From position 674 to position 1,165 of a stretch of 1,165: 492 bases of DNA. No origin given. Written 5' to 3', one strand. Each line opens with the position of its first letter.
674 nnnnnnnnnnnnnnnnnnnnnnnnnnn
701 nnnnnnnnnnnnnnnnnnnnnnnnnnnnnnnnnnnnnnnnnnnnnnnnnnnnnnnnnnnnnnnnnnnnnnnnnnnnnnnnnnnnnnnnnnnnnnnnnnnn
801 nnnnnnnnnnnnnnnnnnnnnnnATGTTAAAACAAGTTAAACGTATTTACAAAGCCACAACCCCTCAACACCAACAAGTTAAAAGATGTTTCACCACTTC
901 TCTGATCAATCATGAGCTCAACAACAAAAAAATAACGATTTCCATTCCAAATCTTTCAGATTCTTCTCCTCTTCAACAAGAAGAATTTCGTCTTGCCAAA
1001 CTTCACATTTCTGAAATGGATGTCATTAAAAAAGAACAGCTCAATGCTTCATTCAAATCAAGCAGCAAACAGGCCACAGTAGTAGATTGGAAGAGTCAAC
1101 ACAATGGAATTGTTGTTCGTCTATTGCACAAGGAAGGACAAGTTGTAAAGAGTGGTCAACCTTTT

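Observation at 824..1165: Unlisted ORF at the window edge with a mitochondrial presequence and an R-10 (MPP + Oct1) processing motif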

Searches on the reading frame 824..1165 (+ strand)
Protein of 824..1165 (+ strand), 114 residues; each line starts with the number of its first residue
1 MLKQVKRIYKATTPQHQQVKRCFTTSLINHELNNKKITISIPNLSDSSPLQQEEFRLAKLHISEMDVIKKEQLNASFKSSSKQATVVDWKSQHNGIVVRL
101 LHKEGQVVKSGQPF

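Call 5: search_protein_families(library=pfam, proteins=[window:824-1165:+], max_evalue=10)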
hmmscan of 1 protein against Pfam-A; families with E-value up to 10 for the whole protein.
window:824-1165:+ (114 aa): 4 families
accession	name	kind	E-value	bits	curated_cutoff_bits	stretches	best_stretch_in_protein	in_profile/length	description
PF16576.10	HlyD_D23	-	0.0033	17.2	30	1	51-113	80-135/214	Barrel-sandwich domain of CusB or HlyD membrane-fusion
PF00364.28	Biotin_lipoyl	-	0.019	15.2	22.1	1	89-113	45-69/73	Biotin-requiring enzyme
PF13533.13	Biotin_lipoyl_2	-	0.024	14.9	29.8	1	93-112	7-26/32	Biotin-lipoyl like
PF22164.2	Dark_WHD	-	0.11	13.3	27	1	17-43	32-58/63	Dark, winged-helix domain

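Call 7: find_homologous_proteins(query=window:824-1165:+, max_evalue=0.01)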
Query window:824-1165:+ (114 aa): 1 proteins with E <= 0.01 among 3 candidates.
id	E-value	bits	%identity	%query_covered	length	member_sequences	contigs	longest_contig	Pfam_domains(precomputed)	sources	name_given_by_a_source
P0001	1.4e-63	229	98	100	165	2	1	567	-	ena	-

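Call 9: find_encoding_contigs(protein=P0001, flank=10000)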
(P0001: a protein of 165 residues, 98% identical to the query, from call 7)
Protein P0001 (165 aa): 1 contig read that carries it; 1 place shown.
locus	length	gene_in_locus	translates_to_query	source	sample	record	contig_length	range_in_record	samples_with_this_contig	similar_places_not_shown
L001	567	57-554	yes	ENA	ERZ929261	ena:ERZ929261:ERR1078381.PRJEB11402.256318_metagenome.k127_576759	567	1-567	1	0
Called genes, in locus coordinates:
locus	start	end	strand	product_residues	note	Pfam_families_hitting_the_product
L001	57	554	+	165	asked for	-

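Call 11: search_protein_families(library=pfam, proteins=[P0001], max_evalue=10)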
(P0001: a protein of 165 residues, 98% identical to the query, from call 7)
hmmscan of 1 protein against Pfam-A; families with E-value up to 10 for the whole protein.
P0001 (165 aa): 4 families
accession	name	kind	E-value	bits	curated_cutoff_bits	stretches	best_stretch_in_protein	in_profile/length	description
PF16576.10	HlyD_D23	-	0.00011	22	30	1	59-117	83-139/214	Barrel-sandwich domain of CusB or HlyD membrane-fusion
PF13533.13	Biotin_lipoyl_2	-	0.0011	19.2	29.8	1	93-117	7-31/32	Biotin-lipoyl like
PF00364.28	Biotin_lipoyl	-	0.0036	17.5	22.1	1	60-116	19-72/73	Biotin-requiring enzyme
PF22164.2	Dark_WHD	-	0.046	14.5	27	1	16-43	31-58/63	Dark, winged-helix domain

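Call 12: search_solved_structures(query=P0001, max_evalue=10, show_alignments=3)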
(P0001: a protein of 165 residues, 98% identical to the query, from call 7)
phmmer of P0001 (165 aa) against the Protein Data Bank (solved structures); distinct sequences matched with E-value up to 10: 13.
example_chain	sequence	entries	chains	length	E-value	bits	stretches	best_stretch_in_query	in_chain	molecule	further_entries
5gu9_A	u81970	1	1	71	0.0041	20.6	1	91-117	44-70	149aa long hypothetical methylmalonyl-CoA decarboxylase gamma chain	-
5gu8_A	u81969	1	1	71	0.011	19.2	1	91-117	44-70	149aa long hypothetical methylmalonyl-CoA decarboxylase gamma chain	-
2d5d_A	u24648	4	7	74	0.012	19.1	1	91-117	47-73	methylmalonyl-CoA decarboxylase gamma chain | 149aa long hypothetical methylmalonyl-CoA decarboxylase gamma chain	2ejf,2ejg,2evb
5gua_A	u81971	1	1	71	0.015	18.7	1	91-117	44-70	149aa long hypothetical methylmalonyl-CoA decarboxylase gamma chain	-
2v4d_A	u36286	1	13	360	0.047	17.1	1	86-123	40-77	MULTIDRUG RESISTANCE PROTEIN MEXA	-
1t5e_A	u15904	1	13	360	0.047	17.1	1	86-123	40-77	Multidrug resistance protein mexA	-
6iok_I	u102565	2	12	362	0.048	17.1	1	86-123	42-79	Multidrug resistance protein MexA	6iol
6ta5_D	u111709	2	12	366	0.049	17.1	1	86-123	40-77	MexA family multidrug efflux RND transporter periplasmic adaptor subunit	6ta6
1vf7_A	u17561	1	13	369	0.049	17.1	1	86-123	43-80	Multidrug resistance protein mexA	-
1z6h_A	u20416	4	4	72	0.06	16.8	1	56-119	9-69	Biotin/Lipoyl Attachment Protein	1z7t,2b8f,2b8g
2l5t_A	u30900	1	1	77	0.11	16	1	55-117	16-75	Lipoamide acyltransferase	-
3u9s_A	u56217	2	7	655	1.4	12.4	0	90-123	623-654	Methylcrotonyl-CoA carboxylase, alpha-subunit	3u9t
20yy_D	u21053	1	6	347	1.5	12.3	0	70-119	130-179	Multidrug efflux RND transporter periplasmic adaptor subunit MexJ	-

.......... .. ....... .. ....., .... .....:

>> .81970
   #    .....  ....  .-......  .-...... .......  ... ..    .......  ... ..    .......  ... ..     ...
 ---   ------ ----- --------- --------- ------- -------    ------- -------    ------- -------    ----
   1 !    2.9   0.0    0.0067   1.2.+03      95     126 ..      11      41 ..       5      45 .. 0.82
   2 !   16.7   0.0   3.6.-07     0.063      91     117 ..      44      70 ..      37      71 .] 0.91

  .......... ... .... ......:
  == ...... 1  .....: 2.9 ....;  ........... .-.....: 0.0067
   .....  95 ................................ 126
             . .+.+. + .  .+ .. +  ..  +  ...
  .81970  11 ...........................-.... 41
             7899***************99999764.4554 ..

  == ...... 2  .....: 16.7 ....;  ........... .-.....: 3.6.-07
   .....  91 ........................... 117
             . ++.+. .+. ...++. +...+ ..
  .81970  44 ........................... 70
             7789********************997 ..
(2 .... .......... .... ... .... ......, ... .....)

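Call 19: search_protein_representatives(protein=P0001)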
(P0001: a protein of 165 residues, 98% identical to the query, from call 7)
Query: 165 residues. Proteins with E-value up to 0.001 (for the whole library): 11; up to 1e-10: 2; up to 1e-30: 1. The best 11 are listed.
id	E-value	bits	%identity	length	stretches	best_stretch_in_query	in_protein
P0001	8.5e-102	353.9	100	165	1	1-165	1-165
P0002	3.2e-17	79.4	76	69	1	102-165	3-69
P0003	1.3e-04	38.4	33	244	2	54-124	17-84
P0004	1.4e-04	38.4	31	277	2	26-127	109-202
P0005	1.9e-04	38.0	29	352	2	55-130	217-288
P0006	1.9e-04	37.9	29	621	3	51-131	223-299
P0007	3.6e-04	37.0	29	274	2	54-144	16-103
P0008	4.6e-04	36.7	25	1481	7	101-152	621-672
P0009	5.5e-04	36.5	26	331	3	51-120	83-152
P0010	5.6e-04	36.4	24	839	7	42-123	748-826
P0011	7.2e-04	36.1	28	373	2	35-120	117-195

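Call 21: find_encoding_contigs(protein=P0005, flank=10000)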
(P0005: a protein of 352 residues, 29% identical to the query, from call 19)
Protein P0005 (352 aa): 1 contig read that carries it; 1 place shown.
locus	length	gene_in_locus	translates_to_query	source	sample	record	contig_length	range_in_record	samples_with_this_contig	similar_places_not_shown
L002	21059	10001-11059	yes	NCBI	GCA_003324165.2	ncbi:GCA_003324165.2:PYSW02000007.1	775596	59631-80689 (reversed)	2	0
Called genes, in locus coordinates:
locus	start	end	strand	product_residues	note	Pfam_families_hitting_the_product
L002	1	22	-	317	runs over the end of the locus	-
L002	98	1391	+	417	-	PF02958:EcKL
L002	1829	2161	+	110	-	-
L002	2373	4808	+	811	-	PF00069:Pkinase, PF07714:PK_Tyr_Ser-Thr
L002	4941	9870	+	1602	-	PF00168:C2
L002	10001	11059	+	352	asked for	PF25919:BSH_CusB (faint), PF00364:Biotin_lipoyl, PF26077:BSH_Fcp1 (faint), PF25917:BSH_RND (faint), PF00364:Biotin_lipoyl, PF25997:BSH_YhbJ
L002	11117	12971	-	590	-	PF25390:WD40_RLD, PF00415:RCC1 (faint), PF13540:RCC1_2 (faint), PF25390:WD40_RLD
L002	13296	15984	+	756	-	PF09134:Invasin_D3 (faint)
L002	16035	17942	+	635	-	PF11957:efThoc1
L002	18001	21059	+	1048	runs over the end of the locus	-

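Call 22: find_encoding_contigs(protein=P0002, flank=10000)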
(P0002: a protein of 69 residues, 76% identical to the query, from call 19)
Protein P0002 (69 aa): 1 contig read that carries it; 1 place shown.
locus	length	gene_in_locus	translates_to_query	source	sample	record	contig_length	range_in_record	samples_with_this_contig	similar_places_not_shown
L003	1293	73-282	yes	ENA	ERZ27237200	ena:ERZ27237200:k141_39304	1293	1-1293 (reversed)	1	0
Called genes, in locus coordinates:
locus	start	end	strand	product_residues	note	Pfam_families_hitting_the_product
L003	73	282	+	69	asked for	-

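Call 25: find_related_loci(query=P0001, collection=metagenome_contigs, flank=10000)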
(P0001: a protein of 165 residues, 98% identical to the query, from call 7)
Query P0001 (165 aa) in metagenome_contigs; peptide patterns used: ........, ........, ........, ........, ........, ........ (x = any residue, [..] = any of these).
323 stretches matched a pattern, but none encodes a relative of the query by tblastn (E <= 1e-3).

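Call 30: find_homologous_proteins(query=P0005, max_evalue=0.001)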
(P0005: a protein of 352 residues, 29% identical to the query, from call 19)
Query P0005 (352 aa): 1 proteins with E <= 0.001 among 721 candidates.
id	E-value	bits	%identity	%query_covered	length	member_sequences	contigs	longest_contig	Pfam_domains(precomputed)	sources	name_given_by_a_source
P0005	3.5e-233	791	100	100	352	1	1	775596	PF00364.29,PF25919.1,PF25917.1,PF25997.1,PF26077.1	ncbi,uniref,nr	ncbi:hypothetical protein C9374_013865 [Naegleria lovaniensis]|uniref:Lipoamide acyltransferase comp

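Call 34: search_protein_families(library=ncbifam, proteins=[P0001, P0005], max_evalue=1)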
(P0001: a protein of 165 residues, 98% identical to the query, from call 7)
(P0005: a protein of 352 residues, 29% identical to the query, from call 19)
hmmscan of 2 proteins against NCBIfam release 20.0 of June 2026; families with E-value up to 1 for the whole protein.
P0001 (165 aa): 10 families
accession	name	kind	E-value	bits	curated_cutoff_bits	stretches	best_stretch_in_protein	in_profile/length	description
TIGR01730.1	RND_mfp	subfamily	4.9e-05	22.4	94.9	1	76-125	16-65/322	efflux RND transporter periplasmic adaptor subunit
TIGR03794.1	NHLM_micro_HlyD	equivalog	0.00019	20.5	156.2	1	49-125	213-292/421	NHLP bacteriocin system secretion protein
TIGR02971.1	heterocyst_DevB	subfamily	0.00047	19.7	129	1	49-87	19-57/327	ABC exporter membrane fusion protein, DevB family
TIGR01347.1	sucB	equivalog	0.0017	17.6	378.65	1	38-126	2-83/404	dihydrolipoyllysine-residue succinyltransferase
NF033834.1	RND_adapt_MexA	exception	0.0023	17.1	750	1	85-121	62-98/373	multidrug efflux RND transporter periplasmic adaptor subunit MexA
TIGR01843.1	type_I_hlyD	subfamily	0.011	14.7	208.65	1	90-128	47-85/422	HlyD family type I secretion periplasmic adaptor subunit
NF004309.0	PRK05704.1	equivalog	0.019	14.3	449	1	37-126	3-85/408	2-oxoglutarate dehydrogenase complex dihydrolipoyllysine-residue succinyltransferase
NF006761.0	PRK09282.1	domain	0.029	12.8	402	1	16-117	455-552/591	pyruvate carboxylase subunit B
NF004173.0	PRK05641.1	equivalog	0.098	13.2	199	1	91-117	126-152/153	putative acetyl-CoA carboxylase biotin carboxyl carrier protein subunit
NF004547.1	PRK05889.1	equivalog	0.13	12.5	75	0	56-77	49-70/71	biotin/lipoyl-binding carrier protein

P0005 (352 aa): 29 families (the best 25 are shown)
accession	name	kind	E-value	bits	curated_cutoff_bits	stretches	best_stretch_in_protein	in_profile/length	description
NF008814.0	PRK11854.1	equivalog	5.6e-27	94.4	722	1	80-305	100-309/637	pyruvate dehydrogenase complex dihydrolipoyllysine-residue acetyltransferase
NF004309.0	PRK05704.1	equivalog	5.7e-25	88.5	449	2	86-195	3-112/408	2-oxoglutarate dehydrogenase complex dihydrolipoyllysine-residue succinyltransferase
TIGR01348.1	PDHac_trf_long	equivalog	9.4e-23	80.6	552.1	2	84-187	154-256/587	dihydrolipoyllysine-residue acetyltransferase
NF011457.0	PRK14875.1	equivalog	1.1e-22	80.6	307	2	84-194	2-107/372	acetoin dehydrogenase dihydrolipoyllysine-residue acetyltransferase subunit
TIGR01347.1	sucB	equivalog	6.5e-21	75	378.65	2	87-194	2-112/404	dihydrolipoyllysine-residue succinyltransferase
NF008854.0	PRK11892.1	equivalog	8.4e-16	57.7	454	2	88-199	5-116/464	pyruvate dehydrogenase complex E1 component subunit beta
TIGR02927.1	SucB_Actino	equivalog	1.2e-15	57.4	423.45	1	86-306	3-229/579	2-oxoglutarate dehydrogenase, E2 component, dihydrolipoamide succinyltransferase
TIGR01349.1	PDHac_trf_mito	equivalog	6.7e-14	51.9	445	2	216-324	13-121/437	pyruvate dehydrogenase complex dihydrolipoamide acetyltransferase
NF004173.0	PRK05641.1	equivalog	2e-11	44.7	199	2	217-276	93-152/153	putative acetyl-CoA carboxylase biotin carboxyl carrier protein subunit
NF006761.0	PRK09282.1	domain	6.1e-11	41.5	402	2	188-277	502-590/591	pyruvate carboxylase subunit B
TIGR02712.1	urea_carbox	equivalog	7.2e-11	40.5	1303.85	2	180-274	1106-1198/1201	urea carboxylase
NF006079.0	PRK08225.1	equivalog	2.1e-10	40.5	95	2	220-277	13-70/70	acetyl-CoA carboxylase biotin carboxyl carrier protein subunit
TIGR01108.1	oadA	equivalog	4.1e-08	32.1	756.5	2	165-274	435-546/582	sodium-extruding oxaloacetate decarboxylase subunit alpha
TIGR01730.1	RND_mfp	subfamily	2.3e-07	30.1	94.9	2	246-329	135-217/322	efflux RND transporter periplasmic adaptor subunit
TIGR00999.1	8a0102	subfamily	6.4e-07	28.8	319.3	2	236-293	83-140/271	CzcB/NccB family metal efflux transporter periplasmic adaptor subunit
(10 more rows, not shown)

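Call 38: predict_structure(alignment_id=A1)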
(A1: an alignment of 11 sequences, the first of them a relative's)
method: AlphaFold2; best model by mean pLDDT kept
length: 165 residues; sequences in the alignment: 11
mean_pLDDT: 72.1   pTM: 0.50
mean pLDDT of the five models: 72.1, 71.6, 71.4, 70.9, 67.4
residues with pLDDT >= 90: 28; 70-90: 78; 50-70: 21; < 50: 38
segments of 3 or more residues with pLDDT < 50: 1-33, 122-126
pLDDT, mean of each block of 10 residues (from residue 1): 33 38 35 70 71 82 88 87 77 88 89 87 53 73 85 91 84
secondary structure, 60 per line:
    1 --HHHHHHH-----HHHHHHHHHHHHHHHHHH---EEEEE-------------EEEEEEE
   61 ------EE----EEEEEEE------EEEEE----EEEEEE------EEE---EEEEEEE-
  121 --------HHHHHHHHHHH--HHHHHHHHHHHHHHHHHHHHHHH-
elements in order: H3-9 H15-32 E36-40 E54-60 E73-79 E86-90 E95-100 E107-109 E113-119 H129-139 H142-164
